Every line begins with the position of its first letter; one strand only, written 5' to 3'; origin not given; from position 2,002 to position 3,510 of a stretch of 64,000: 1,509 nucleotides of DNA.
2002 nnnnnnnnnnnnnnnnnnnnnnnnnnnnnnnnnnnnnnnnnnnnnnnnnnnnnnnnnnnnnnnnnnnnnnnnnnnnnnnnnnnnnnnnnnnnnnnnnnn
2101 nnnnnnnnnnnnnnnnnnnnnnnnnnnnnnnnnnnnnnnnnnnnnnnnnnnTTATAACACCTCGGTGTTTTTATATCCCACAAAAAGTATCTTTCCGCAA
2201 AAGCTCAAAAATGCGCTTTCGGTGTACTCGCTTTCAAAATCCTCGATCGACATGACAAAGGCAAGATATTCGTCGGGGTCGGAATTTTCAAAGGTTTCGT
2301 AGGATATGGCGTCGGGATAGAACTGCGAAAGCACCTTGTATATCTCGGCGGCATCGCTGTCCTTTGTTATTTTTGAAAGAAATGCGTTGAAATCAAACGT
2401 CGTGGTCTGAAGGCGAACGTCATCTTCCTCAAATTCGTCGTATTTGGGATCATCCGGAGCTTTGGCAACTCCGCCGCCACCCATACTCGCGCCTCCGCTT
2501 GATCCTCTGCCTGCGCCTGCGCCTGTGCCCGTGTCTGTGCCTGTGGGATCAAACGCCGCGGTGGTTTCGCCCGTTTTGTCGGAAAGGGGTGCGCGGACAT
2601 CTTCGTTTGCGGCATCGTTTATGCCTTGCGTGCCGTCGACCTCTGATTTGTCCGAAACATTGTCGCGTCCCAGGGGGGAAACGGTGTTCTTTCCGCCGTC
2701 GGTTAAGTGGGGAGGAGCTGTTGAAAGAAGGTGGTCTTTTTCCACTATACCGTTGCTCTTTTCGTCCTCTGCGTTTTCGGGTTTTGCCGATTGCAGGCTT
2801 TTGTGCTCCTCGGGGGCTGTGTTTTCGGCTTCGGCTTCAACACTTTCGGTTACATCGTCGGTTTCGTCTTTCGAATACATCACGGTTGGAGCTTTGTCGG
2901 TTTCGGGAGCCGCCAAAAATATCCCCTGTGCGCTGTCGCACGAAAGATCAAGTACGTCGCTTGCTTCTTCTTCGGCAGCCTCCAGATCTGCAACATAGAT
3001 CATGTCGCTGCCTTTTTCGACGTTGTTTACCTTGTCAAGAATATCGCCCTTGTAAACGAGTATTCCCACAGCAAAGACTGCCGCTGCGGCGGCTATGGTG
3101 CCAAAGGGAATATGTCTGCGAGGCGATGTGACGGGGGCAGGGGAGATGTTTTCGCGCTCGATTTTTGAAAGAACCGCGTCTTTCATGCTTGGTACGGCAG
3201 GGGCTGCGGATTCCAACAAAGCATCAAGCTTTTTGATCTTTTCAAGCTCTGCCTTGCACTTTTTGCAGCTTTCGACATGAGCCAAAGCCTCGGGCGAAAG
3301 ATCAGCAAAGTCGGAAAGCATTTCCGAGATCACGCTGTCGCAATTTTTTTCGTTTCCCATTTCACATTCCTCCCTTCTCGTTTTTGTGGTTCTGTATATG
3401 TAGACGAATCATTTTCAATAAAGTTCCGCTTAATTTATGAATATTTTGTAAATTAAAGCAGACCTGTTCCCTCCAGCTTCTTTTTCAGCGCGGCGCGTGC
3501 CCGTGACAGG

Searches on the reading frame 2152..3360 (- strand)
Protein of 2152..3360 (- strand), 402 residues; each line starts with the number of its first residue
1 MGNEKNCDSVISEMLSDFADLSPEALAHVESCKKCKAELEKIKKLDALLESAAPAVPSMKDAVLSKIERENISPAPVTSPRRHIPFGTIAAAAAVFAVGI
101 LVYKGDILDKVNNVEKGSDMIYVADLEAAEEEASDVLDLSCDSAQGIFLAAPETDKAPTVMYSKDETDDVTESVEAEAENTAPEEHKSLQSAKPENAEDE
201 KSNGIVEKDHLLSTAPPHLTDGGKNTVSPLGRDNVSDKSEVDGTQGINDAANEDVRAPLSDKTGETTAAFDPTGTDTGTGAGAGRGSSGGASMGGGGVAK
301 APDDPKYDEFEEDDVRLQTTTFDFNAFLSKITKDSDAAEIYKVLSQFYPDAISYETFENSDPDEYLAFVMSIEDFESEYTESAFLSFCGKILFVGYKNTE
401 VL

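Call 40: find_encoding_contigs(protein=window:2152-3360:-, flank=10000, max_places=6)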
Protein window:2152-3360:- (402 aa): 2 contigs read that carry it; 1 place shown.
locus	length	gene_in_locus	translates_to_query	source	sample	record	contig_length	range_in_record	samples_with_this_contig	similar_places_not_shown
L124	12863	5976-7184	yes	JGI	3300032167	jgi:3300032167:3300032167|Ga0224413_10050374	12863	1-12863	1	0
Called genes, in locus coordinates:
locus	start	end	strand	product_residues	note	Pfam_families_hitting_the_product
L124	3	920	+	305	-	?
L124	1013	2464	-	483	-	PF08486:SpoIID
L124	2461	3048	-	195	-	-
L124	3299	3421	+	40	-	-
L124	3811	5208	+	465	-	PF14903:WG_beta_rep (faint)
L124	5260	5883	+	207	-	PF04542:Sigma70_r2, PF08281:Sigma70_r4_2, PF04545:Sigma70_r4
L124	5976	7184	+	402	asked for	-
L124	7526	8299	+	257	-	PF04542:Sigma70_r2, PF04539:Sigma70_r3, PF08281:Sigma70_r4_2 (weak), PF04545:Sigma70_r4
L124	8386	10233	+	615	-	PF07944:Beta-AFase-like_GH127_cat, PF07470:Glyco_hydro_88 (faint)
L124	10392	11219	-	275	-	-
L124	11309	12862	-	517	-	?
